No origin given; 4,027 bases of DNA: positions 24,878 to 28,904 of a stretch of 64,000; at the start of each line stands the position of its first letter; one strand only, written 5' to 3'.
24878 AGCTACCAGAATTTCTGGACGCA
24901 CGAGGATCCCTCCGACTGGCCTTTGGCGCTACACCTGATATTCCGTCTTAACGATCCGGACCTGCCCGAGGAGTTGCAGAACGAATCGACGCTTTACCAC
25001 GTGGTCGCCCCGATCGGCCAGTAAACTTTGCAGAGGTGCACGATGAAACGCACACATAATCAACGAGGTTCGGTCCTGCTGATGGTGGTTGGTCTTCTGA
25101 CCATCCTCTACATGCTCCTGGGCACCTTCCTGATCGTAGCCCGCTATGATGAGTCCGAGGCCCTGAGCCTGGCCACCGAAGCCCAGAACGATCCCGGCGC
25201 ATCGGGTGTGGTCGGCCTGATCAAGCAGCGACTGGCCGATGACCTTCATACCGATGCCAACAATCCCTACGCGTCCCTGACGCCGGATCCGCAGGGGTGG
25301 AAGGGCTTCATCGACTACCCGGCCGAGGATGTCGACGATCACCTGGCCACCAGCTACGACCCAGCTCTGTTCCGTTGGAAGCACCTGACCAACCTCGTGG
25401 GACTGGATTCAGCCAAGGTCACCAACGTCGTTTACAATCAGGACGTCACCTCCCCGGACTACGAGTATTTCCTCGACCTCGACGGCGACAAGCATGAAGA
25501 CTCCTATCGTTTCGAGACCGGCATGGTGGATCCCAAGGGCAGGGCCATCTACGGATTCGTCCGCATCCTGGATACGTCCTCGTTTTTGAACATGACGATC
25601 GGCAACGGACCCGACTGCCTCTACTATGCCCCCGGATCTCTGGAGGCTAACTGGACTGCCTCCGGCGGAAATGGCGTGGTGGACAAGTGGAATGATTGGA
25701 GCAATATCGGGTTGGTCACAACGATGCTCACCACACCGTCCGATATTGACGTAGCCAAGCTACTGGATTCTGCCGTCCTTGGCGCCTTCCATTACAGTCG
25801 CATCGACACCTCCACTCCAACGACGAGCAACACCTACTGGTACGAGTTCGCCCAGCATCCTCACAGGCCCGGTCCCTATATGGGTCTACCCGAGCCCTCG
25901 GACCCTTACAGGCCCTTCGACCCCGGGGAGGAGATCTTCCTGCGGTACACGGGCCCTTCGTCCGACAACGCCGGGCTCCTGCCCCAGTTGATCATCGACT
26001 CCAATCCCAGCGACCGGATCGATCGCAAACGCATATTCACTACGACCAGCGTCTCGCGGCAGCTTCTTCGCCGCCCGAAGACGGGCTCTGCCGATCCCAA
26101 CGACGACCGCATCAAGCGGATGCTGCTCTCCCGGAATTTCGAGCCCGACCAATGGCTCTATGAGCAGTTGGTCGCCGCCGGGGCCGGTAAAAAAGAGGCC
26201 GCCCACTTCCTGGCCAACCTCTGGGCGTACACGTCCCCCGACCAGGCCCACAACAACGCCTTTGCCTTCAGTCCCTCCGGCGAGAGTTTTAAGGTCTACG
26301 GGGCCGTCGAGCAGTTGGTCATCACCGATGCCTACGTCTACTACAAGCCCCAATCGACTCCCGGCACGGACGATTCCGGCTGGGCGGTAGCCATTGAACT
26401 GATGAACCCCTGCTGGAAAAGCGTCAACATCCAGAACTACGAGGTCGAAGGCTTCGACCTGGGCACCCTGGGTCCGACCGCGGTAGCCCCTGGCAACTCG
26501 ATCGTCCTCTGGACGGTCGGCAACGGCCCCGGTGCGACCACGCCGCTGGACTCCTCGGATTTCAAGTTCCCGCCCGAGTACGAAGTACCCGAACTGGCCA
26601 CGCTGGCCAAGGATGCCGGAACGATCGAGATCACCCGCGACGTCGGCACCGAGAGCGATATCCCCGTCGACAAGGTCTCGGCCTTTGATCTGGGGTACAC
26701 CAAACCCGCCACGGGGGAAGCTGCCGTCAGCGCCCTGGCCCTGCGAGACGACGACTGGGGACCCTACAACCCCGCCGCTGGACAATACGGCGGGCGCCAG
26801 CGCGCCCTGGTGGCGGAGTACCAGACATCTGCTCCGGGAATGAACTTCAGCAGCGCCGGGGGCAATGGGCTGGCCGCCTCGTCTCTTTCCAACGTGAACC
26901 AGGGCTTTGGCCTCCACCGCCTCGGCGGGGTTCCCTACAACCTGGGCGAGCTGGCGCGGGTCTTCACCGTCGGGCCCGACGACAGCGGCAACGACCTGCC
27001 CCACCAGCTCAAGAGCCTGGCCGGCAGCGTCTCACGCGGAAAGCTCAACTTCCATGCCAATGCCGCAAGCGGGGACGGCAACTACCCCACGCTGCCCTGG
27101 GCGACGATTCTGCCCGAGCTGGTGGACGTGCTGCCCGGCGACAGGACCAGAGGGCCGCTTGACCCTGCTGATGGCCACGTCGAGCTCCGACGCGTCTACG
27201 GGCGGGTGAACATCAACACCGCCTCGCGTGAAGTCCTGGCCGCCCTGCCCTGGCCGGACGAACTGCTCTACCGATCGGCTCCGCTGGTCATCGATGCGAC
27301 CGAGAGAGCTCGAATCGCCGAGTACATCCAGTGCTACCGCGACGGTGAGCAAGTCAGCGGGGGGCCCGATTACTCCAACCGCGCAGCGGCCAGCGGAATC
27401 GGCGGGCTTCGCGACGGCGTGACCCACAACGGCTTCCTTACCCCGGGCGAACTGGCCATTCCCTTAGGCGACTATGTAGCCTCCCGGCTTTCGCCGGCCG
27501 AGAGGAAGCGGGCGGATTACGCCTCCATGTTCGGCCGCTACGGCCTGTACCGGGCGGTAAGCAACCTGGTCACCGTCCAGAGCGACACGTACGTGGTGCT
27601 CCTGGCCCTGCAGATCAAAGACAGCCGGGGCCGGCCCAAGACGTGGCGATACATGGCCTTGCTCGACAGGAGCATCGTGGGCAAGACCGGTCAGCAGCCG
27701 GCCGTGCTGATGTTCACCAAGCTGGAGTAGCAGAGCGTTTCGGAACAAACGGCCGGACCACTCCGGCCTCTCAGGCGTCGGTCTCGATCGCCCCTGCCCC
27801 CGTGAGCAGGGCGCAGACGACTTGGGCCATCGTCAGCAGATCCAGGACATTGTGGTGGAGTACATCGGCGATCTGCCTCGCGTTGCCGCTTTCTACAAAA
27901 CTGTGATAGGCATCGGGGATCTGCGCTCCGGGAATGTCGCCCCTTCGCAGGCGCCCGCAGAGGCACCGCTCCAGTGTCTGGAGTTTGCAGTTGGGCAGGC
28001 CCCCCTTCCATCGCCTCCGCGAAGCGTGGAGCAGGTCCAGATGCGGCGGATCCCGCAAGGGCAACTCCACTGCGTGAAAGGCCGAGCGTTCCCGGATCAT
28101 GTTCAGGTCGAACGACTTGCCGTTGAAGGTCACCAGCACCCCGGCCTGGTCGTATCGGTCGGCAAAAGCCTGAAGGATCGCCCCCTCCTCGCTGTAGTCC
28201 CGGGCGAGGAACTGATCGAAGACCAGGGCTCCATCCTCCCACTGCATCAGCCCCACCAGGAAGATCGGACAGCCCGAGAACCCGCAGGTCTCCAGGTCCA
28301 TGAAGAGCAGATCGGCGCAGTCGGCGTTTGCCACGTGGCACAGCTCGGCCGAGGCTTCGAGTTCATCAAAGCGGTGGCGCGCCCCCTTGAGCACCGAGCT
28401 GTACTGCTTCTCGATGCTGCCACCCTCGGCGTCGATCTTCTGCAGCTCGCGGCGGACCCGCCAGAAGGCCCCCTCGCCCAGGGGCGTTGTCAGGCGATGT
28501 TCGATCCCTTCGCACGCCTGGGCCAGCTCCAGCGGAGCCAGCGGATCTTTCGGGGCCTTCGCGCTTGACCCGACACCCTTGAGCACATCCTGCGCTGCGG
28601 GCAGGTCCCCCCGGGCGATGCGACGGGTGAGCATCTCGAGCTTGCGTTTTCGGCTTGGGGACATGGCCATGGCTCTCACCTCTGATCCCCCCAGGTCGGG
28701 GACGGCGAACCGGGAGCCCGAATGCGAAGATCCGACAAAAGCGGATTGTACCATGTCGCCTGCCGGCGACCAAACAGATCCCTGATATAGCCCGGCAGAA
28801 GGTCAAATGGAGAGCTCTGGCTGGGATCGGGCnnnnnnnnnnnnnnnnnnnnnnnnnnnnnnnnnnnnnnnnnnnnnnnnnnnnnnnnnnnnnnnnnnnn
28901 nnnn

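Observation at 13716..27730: Compact T2SS/T4P-like locus encoding ATPases, platform and pseudopilins, with no secretin or alignment subunits in the window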

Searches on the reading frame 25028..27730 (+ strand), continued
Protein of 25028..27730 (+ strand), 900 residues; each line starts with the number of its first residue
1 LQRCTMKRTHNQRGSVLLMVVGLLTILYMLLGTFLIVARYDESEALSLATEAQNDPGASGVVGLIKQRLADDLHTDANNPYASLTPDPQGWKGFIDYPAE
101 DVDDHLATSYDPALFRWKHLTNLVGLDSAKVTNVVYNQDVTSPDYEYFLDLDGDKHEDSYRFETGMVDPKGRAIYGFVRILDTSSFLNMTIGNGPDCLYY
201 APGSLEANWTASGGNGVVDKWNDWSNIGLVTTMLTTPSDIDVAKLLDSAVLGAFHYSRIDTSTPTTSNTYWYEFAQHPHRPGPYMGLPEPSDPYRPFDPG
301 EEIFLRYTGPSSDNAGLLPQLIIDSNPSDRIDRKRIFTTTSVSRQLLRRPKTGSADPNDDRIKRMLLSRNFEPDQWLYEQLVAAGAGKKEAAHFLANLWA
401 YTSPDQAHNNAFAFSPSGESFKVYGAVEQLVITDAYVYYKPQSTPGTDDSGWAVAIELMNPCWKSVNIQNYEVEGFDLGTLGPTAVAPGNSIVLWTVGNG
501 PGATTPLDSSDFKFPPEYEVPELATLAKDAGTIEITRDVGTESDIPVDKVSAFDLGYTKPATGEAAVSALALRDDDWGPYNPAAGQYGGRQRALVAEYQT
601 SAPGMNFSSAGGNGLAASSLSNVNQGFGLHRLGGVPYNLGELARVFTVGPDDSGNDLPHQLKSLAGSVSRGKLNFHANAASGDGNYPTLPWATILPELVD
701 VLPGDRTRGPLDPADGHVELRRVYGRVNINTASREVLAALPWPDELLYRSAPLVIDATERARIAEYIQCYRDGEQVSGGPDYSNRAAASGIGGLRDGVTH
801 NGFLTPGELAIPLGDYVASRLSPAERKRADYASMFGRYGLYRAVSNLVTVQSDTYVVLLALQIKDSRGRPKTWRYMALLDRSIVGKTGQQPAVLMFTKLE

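Call 62: find_encoding_contigs(protein=P0159, flank=10000, max_places=1)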
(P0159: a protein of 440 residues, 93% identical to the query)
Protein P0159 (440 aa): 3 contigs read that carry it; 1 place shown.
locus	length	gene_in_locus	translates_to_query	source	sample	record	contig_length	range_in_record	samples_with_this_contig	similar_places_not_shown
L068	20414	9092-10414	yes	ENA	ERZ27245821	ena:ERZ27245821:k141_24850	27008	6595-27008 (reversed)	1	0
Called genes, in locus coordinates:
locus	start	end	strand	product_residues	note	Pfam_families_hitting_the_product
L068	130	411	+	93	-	PF06865:Ppnp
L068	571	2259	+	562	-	PF05157:MshEN, PF00437:T2SSE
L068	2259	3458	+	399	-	PF28597:T2SSF_N (faint), PF00482:T2SSF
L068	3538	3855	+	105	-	PF07963:N_methyl, PF26697:ComGC_C (weak)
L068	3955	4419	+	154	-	-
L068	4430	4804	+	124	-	-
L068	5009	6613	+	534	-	-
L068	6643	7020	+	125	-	-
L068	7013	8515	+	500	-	PF11104:PilM_2, PF05137:PilN (weak)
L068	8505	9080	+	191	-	-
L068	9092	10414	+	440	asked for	PF00263:Secretin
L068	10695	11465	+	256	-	PF02525:Flavodoxin_2 (weak), PF03358:FMN_red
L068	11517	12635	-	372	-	-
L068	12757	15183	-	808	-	PF03065:Glyco_hydro_57, PF12055:DUF3536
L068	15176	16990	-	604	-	PF00128:Alpha-amylase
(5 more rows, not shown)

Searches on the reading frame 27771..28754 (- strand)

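Call 6: search_protein_families(library=pfam, max_evalue=0.01, proteins=[window:27771-28754:-])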
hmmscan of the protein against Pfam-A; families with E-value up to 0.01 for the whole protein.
window:27771-28754:- (327 aa): 2 families
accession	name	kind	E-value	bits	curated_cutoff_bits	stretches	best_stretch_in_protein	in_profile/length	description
PF13482.12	RNase_H_2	-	2.8e-32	112.4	22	1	150-313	1-161/165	RNase_H superfamily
PF10108.15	DNA_pol_B_exo2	-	7.4e-05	23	24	1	184-231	31-79/213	Predicted 3'-5' exonuclease related to the exonuclease domain of PolB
